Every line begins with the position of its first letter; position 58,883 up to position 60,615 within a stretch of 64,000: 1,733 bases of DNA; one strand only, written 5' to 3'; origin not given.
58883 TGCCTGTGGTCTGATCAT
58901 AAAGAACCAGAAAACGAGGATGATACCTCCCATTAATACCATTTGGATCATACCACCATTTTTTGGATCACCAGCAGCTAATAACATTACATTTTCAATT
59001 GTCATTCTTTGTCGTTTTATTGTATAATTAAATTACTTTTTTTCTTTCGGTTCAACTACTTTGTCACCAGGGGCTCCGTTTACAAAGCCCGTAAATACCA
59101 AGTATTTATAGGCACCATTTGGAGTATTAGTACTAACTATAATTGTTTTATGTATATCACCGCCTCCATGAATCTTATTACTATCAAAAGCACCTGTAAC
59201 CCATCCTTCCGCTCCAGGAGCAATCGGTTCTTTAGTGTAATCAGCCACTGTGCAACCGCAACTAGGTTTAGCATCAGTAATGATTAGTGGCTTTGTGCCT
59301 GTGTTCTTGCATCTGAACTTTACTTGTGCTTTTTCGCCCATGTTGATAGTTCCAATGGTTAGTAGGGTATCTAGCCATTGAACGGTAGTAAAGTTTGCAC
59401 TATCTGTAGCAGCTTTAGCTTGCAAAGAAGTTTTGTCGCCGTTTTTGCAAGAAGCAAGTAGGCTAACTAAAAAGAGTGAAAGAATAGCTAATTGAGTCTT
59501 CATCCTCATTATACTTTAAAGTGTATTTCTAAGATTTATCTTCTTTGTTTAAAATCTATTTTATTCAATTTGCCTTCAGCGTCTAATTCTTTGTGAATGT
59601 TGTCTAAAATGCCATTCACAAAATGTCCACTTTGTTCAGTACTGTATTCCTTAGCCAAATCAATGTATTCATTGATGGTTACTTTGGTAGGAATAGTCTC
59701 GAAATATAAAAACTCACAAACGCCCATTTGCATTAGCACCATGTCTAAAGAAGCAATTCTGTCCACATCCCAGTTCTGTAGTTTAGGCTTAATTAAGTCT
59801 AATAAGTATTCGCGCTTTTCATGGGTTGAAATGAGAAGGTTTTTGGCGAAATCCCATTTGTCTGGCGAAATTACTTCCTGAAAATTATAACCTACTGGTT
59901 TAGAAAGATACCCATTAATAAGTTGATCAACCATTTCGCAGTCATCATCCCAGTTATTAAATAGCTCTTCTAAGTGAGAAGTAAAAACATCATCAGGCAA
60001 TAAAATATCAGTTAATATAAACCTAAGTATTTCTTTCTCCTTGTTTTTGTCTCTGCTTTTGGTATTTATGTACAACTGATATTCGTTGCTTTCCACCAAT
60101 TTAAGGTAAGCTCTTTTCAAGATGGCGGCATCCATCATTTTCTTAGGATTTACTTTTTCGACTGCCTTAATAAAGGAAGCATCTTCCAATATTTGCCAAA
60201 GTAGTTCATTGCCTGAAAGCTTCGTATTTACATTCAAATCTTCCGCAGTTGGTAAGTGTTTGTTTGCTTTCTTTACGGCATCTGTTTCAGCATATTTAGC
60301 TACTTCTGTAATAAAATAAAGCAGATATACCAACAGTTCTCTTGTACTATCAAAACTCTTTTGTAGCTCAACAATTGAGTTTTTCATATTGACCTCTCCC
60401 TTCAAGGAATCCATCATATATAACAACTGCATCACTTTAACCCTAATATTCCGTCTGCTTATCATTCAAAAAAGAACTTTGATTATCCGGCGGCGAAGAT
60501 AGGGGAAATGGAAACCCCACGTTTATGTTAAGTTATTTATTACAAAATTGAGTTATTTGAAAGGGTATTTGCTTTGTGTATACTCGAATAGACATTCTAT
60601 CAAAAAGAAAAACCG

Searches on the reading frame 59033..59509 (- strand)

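Call 41: search_protein_families(library=pfam, proteins=[window:59033-59509:-], max_evalue=0.001)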
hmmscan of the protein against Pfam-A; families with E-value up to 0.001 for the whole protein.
window:59033-59509:- (158 aa): 2 families
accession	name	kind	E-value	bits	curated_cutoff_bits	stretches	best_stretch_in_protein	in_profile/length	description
PF07610.17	DUF1573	-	3.8e-25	88.2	26.1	1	45-143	3-98/98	Protein of unknown function (DUF1573)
PF22544.2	HYDIN_VesB_CFA65-like_Ig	-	5.3e-12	46.3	25.5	1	47-135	7-93/100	HYDIN/CFA65/VesB-like, Ig-like domain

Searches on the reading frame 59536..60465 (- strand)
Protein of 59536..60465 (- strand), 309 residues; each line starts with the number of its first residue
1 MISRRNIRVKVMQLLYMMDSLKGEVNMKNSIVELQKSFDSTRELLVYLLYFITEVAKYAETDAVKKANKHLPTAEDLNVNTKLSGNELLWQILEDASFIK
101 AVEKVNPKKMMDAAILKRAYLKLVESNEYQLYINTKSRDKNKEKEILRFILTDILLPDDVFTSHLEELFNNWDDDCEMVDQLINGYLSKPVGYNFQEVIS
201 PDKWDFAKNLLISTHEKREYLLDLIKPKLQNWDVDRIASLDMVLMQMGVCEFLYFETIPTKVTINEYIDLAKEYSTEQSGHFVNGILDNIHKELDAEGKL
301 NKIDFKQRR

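Call 41: search_protein_families(library=pfam, proteins=[window:59536-60465:-], max_evalue=0.001)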
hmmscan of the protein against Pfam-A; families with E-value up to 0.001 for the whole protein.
window:59536-60465:- (309 aa): 1 family
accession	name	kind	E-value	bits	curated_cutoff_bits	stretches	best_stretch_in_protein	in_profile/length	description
PF01029.23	NusB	-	1.5e-25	90.6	23.1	1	193-292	34-133/133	NusB family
